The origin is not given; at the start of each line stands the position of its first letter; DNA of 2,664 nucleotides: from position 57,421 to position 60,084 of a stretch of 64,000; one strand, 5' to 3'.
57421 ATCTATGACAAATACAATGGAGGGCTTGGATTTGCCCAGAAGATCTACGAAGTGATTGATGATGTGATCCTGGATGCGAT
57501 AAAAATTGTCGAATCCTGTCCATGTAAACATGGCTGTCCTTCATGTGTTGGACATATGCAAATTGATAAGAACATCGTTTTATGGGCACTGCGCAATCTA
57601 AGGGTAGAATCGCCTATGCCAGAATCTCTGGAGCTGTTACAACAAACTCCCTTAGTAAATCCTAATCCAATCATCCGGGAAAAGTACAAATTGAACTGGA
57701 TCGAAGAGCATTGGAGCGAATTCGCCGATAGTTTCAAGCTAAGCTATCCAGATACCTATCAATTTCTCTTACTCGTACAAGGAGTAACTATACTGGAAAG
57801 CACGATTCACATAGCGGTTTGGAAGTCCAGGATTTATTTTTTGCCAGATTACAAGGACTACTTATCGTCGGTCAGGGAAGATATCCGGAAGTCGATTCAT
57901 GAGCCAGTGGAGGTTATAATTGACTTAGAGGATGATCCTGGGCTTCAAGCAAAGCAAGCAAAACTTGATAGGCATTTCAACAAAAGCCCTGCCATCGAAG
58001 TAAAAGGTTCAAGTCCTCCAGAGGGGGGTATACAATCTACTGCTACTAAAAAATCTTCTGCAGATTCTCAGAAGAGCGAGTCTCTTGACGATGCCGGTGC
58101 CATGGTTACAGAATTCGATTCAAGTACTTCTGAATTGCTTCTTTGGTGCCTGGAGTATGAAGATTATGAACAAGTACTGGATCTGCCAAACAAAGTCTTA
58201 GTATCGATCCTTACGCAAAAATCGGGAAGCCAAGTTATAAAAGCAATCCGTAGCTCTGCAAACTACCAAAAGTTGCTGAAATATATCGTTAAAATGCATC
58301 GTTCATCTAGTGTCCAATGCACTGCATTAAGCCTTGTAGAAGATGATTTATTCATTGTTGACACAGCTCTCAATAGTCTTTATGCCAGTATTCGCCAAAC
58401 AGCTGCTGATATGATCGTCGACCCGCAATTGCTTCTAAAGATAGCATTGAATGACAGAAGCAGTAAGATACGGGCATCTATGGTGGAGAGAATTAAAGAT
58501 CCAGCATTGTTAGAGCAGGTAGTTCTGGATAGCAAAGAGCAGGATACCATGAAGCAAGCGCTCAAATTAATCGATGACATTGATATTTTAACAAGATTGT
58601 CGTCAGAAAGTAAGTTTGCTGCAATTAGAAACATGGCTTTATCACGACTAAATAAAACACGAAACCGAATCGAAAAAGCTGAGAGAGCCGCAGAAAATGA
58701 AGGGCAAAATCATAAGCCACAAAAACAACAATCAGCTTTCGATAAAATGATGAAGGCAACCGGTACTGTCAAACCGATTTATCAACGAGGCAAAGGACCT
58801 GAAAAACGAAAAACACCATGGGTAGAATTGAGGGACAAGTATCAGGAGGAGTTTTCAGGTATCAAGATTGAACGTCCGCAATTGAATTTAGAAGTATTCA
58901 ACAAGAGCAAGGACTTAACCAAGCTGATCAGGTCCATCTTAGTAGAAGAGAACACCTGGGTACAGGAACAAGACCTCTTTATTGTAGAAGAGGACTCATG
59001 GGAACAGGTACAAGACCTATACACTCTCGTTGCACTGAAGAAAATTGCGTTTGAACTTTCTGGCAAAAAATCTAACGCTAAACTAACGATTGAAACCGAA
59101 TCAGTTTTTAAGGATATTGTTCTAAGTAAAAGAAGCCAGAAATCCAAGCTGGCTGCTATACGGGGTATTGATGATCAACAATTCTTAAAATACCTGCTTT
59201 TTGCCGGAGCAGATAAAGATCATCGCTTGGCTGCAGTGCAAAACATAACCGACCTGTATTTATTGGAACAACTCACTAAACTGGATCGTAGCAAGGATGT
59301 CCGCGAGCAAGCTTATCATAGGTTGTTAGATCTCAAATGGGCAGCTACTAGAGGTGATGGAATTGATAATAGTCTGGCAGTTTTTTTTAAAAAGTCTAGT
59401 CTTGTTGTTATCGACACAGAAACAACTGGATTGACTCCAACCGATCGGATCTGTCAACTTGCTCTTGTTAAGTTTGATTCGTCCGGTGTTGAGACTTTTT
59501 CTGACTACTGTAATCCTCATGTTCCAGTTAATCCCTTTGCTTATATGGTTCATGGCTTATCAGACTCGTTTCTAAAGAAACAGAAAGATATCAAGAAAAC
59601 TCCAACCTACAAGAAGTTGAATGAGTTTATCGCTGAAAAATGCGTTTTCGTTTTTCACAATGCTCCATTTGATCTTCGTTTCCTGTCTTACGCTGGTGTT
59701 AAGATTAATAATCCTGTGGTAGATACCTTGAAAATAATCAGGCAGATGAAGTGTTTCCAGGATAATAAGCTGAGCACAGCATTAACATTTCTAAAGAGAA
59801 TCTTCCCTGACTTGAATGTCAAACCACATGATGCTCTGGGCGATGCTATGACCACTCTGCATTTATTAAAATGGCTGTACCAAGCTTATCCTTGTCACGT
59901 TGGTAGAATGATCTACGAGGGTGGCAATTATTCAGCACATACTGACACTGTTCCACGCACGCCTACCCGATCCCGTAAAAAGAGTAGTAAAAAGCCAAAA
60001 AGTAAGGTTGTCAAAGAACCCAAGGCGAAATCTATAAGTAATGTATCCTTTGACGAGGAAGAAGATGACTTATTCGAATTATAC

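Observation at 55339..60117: Single polypeptide fusing a MrfA/YprA-like helicase (with DUF1998) to a MrfB-like DEDDh exonuclease through HEAT-like repeats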

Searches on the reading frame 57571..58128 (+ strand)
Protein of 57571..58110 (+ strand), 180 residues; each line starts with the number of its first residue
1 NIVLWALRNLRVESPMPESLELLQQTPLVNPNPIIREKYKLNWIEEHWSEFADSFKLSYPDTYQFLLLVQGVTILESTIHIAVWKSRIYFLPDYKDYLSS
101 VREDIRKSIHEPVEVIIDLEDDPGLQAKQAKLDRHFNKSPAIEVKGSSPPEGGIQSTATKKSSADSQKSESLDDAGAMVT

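Call 46: search_protein_families(library=pfam, proteins=[window:57571-58110:+], max_evalue=10)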
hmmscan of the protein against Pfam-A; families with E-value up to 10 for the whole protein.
window:57571-58110:+ (180 aa): 0 families

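Call 75: search_protein_families(library=pfam, proteins=[window:57571-58110:+], max_evalue=1)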
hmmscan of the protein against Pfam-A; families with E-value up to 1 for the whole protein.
window:57571-58110:+ (180 aa): 0 families

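Call 93: predict_structure(alignment_id=A7)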
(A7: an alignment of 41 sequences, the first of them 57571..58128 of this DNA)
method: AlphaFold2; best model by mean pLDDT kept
length: 186 residues; sequences in the alignment: 41
mean_pLDDT: 80.3   pTM: 0.56
mean pLDDT of the five models: 80.3, 80.1, 79.0, 78.5, 77.9
residues with pLDDT >= 90: 106; 70-90: 15; 50-70: 49; < 50: 16
segments of 3 or more residues with pLDDT < 50: 153-158, 160-163
pLDDT, mean of each block of 10 residues (from residue 1): 91 81 61 75 96 94 97 96 95 95 96 97 93 85 57 49 51 53 53
secondary structure, 60 per line:
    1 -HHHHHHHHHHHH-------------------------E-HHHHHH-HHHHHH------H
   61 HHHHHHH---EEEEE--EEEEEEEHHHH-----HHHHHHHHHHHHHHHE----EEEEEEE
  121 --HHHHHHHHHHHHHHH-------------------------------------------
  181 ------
elements in order: H2-13 H41-46 H48-53 H60-67 E71-75 E78-84 H85-88 H94-108 E114-120 H123-137

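Call 95: fold_search(model_id=the predicted structure, library=pdb)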
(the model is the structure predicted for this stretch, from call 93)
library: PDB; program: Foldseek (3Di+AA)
matches with E <= 10: 655; with E <= 0.001: 0
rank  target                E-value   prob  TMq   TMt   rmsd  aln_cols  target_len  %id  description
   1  3prb_B                1.3e-02  0.99  0.28  0.24   3.8        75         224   19  Structural analysis of protein folding by the Methanococcus jannaschii chaperone FKBP26 (released 2011-01-19)
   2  6v39_c                1.3e-02  0.89  0.28  0.25   8.6       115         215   11  Cryo-EM structure of the Acinetobacter baumannii Ribosome: 70S with P-site tRNA (released 2020-02-05)
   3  6ztm_AC               1.5e-02  0.84  0.27  0.25   8.4       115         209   14  E. coli 70S-RNAP expressome complex in collided state without NusG (released 2020-09-16)
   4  4v4b_AC               2.2e-02  0.98  0.31  0.31   4.4        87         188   11  Structure of the ribosomal 80S-eEF2-sordarin complex from yeast obtained by docking atomic models for RNA and protein (released 2014-07-09)
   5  8zej_C                2.2e-02  0.77  0.26  0.24   8.0       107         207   17  Structure of E.coli ribosome in complex with an engineered arrest peptide (released 2025-06-18)
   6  7n1p_SC               2.7e-02  0.77  0.27  0.24   8.3       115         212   15  Elongating 70S ribosome complex in a classical pre-translocation (PRE-C) conformation (released 2021-07-14)
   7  9sro_C                2.7e-02  0.75  0.27  0.26  10.5       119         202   14  Cryo-EM structure of SKM-70S ribosomal stalled complex in the rotated state with hybrid tRNAs (released 2026-02-18)
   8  9guw_D                2.8e-02  0.75  0.27  0.24   8.0       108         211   15  30S-TEC (TEC in expressome position) Inactive state 2 (released 2024-11-20)
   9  3prb_A                3.3e-02  0.99  0.30  0.25   3.5        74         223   18  Structural analysis of protein folding by the Methanococcus jannaschii chaperone FKBP26 (released 2011-01-19)
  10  6ztj_AC               3.3e-02  0.75  0.26  0.24   8.0       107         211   15  E. coli 70S-RNAP expressome complex in NusG-coupled state (38 nt intervening mRNA) (released 2020-09-16)
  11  8uu6_c                3.7e-02  0.72  0.27  0.25   9.8       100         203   12  Cryo-EM structure of the ratcheted Listeria innocua 70S ribosome in complex with p/E-tRNA (structure II-A) (released 2024-02-28)
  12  5mdv_h                3.7e-02  0.66  0.24  0.22   8.0       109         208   16  Structure of ArfA and RF2 bound to the 70S ribosome (accommodated state) (released 2016-12-14)
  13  5iqr_h                4.0e-02  0.63  0.25  0.23   9.4        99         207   14  Structure of RelA bound to the 70S ribosome (released 2016-05-04)
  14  6j0n_P                4.3e-02  0.90  0.23  0.06  13.2        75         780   19  Cryo-EM Structure of an Extracellular Contractile Injection System, baseplate in extended state, refined in C6 symmetr (released 2019-04-10)
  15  8p16_h                4.3e-02  0.66  0.27  0.25   8.3       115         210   14  E167K RF2 on E. coli 70S release complex with UGG (Structure I) (released 2024-05-22)
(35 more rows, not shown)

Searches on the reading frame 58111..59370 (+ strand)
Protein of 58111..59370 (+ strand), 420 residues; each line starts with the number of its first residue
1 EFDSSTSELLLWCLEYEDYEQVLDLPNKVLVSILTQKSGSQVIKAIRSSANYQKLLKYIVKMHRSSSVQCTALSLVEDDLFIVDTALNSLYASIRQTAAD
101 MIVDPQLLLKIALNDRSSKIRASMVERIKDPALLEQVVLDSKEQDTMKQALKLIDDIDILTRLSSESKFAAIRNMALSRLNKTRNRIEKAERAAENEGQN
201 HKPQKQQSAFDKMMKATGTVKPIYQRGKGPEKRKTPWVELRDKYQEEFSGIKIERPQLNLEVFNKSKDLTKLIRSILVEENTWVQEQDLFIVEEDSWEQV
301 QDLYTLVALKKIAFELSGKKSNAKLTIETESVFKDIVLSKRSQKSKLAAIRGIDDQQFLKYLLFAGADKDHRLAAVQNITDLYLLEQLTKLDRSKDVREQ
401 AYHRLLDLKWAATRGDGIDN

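Call 46: search_protein_families(library=pfam, proteins=[window:58111-59370:+], max_evalue=10)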
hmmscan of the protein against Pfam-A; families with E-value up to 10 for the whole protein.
window:58111-59370:+ (420 aa): 3 families
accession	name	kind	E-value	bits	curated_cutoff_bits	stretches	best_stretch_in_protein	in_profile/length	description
PF10971.13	DUF2773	-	0.047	14.3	25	1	369-406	41-78/81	Protein of unknown function (DUF2773)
PF24896.1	Receiver_CRE1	-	0.1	13.3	27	1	262-312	35-85/136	AHK4/CRE1/WOL first receiver domain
PF21581.3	SCD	-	1.4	9.8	27.5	0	355-388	28-63/75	Stromalin conservative domain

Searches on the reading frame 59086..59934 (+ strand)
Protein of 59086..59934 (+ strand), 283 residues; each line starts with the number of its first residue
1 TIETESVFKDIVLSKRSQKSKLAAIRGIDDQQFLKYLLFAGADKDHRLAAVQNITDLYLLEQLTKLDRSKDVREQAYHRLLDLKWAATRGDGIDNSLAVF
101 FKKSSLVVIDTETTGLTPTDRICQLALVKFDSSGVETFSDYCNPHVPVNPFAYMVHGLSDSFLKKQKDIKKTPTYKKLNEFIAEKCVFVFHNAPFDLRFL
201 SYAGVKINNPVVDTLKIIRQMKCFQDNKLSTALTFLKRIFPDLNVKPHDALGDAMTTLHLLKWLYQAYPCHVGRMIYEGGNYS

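Call 56: find_related_loci(query=A3, collection=genome_contigs, flank=10000)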
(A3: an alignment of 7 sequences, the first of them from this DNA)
Query A3 (283 aa) in genome_contigs; peptide patterns used: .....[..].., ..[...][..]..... (x = any residue, [..] = any of these).
494 stretches matched a pattern; 241 encode a relative of the query (tblastn E <= 1e-3); the best 80 are kept; 80 distinct loci.
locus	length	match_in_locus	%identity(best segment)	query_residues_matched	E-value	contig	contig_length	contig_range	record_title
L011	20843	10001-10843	59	3-283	1e-112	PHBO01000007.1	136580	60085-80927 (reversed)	MAG: Candidatus Cloacimonetes bacterium HGW-Cloacimonetes-3 08E140C01_z5_2013_Ig3399_v2_scaffold_142, whole genome shotg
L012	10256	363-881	34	101-273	2e-21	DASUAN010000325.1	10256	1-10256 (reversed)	MAG TPA_asm: Candidatus Deferrimicrobiaceae bacterium isolate SMAG_U2496 k141_637795, whole genome shotgun sequence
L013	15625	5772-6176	35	101-230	4e-21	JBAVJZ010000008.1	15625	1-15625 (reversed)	MAG: Candidatus Deferrimicrobiaceae bacterium isolate MFD05464_ilm_asm_bin18 k127_304286, whole genome shotgun sequence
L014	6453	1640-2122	33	107-267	5e-21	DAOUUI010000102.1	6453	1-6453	MAG TPA_asm: Deltaproteobacteria bacterium isolate CSMAG_819 CSMAG_819_k141_1510839_length_6453_cov_9.0000, whole genome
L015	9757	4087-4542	36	110-260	1e-20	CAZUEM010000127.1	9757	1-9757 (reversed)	MAG TPA_asm: uncultured bacterium isolate binchicken_co235_242 genome assembly, contig: NODE_16379_length_9757_cov_37.83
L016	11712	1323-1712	36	107-231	1e-20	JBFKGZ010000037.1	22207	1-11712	MAG: Candidatus Deferrimicrobiaceae bacterium isolate Mix_sand21.2022.07.D.23 k141_2378441_length_22207_cov_11.2605, who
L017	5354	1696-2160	35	107-261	1e-20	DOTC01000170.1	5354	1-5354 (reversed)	MAG TPA_asm: Deltaproteobacteria bacterium isolate UBA11853 contig_8018, whole genome shotgun sequence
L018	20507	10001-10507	33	87-261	2e-20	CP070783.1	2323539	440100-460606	MAG: Deltaproteobacteria bacterium isolate bin162 chromosome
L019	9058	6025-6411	36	107-230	2e-20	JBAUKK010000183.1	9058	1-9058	MAG: Candidatus Deferrimicrobiaceae bacterium isolate MFD02415_ilm_asm_bin11 k127_271408, whole genome shotgun sequence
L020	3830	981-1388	37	107-237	2e-20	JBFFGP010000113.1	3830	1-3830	MAG: Candidatus Deferrimicrobiaceae bacterium isolate Mix_mud15.2022.01.53 k141_100761_length_3830_cov_8.1738, whole gen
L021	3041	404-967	32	86-274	2e-20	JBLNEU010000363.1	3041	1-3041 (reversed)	MAG: Deltaproteobacteria bacterium isolate MAG64 PRJNA488683_bin3_renamed_362, whole genome shotgun sequence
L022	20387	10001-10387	36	107-230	4e-20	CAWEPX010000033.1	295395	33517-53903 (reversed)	MAG: uncultured delta proteobacterium isolate MFD02923.bin.1.9 genome assembly, contig: contig_9020, whole genome shotgu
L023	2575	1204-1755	32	105-270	4e-20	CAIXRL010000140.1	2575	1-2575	MAG: Candidatus Eisenbacteria bacterium isolate AlinenSediments_bin-1799 genome assembly, contig: bin-1799:140/850, whol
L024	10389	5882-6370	34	99-260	4e-20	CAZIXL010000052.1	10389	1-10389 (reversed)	MAG TPA_asm: uncultured bacterium isolate binchicken_co118_82 genome assembly, contig: NODE_7514_length_10389_cov_4.9884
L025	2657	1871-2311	37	90-231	6e-20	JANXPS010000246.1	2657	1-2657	MAG: Deltaproteobacteria bacterium isolate GL140_3_concoct_343_sub GL140_3_k141_1326134, whole genome shotgun sequence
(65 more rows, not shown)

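Call 97: search_solved_structures(query=A3, max_evalue=10, show_alignments=0)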
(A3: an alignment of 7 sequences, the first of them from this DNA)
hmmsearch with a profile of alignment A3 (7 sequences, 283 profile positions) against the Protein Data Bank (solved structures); distinct sequences matched with E-value up to 10: 26.
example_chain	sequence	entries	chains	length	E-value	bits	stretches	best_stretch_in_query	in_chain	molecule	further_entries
2p1j_A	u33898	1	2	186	3.7e-13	52.5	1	100-261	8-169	DNA polymerase III polC-type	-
1j53_A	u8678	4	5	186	3.7e-12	49.2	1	107-257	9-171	DNA polymerase III, epsilon chain | DNA polymerase III epsilon subunit | DNA POLYMERASE III SUBUNIT EPSILON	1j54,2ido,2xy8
2gui_A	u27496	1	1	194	3.8e-12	49.2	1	107-257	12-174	DNA polymerase III epsilon subunit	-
5fku_D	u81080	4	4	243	8.2e-12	48.1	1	107-257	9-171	DNA POLYMERASE III SUBUNIT EPSILON | DNA POLYMERASE III EPSILON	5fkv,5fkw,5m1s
9qpc_A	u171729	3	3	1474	2.8e-10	43.1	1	98-265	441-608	DNA polymerase III PolC-type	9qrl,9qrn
8h18_A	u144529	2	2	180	1.6e-08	37.3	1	105-261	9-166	DnaQ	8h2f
4fzx_C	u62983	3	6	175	3.5e-07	32.9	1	106-267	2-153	Exodeoxyribonuclease 10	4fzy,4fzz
9qrf_A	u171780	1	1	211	1.6e-06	30.7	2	96-127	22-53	ancestor of diDNase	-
9mrd_A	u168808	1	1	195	0.00047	22.6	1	102-261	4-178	exodeoxyribonuclease III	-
7t2s_A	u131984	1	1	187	0.00075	22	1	104-263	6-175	3'-5' exonuclease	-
9mrc_A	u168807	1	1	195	0.00084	21.8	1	102-261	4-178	exodeoxyribonuclease III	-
5l7z_A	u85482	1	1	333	0.00098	21.6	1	103-181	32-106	Maternal protein exuperantia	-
5l80_A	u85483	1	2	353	0.00099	21.6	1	103-181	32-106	Maternal protein exuperantia,Maternal protein exuperantia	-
9f7d_A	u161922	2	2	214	0.0096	18.3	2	106-127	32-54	diDNase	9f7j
9l8b_A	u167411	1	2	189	0.02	17.3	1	103-262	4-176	exodeoxyribonuclease III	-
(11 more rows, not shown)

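Call 103: find_related_loci(query=A3, collection=viral_contigs, flank=10000)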
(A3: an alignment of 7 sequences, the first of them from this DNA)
Query A3 (283 aa) in viral_contigs; peptide patterns used: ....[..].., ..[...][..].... (x = any residue, [..] = any of these).
401 stretches matched a pattern; 55 encode a relative of the query (tblastn E <= 1e-3); 55 distinct loci.
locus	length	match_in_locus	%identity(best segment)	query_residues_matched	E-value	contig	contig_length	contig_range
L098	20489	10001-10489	30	106-266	1e-14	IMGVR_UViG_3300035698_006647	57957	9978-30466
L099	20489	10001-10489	30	106-266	1e-14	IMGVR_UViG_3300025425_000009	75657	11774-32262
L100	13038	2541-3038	32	106-262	1e-14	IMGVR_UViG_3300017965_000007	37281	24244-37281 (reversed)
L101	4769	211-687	33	106-261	7e-13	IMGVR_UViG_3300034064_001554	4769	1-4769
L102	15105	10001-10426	30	106-256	3e-12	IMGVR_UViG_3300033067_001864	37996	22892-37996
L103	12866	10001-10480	32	106-269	7e-12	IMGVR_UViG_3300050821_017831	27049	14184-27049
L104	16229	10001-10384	28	106-250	8e-11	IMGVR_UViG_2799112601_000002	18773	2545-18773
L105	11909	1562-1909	31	92-200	5e-10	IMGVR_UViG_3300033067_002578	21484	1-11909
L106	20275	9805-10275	28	106-261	3e-8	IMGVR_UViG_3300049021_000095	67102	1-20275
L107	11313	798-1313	28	106-262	1e-7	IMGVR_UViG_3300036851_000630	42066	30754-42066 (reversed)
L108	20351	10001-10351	29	109-230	1e-7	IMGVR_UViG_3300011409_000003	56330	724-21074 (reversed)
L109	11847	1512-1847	32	97-219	1e-7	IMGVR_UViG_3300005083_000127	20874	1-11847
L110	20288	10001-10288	30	102-215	3e-7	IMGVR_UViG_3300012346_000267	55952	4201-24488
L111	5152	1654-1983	33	101-208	1e-6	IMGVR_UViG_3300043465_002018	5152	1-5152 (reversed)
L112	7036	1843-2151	33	103-203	1e-6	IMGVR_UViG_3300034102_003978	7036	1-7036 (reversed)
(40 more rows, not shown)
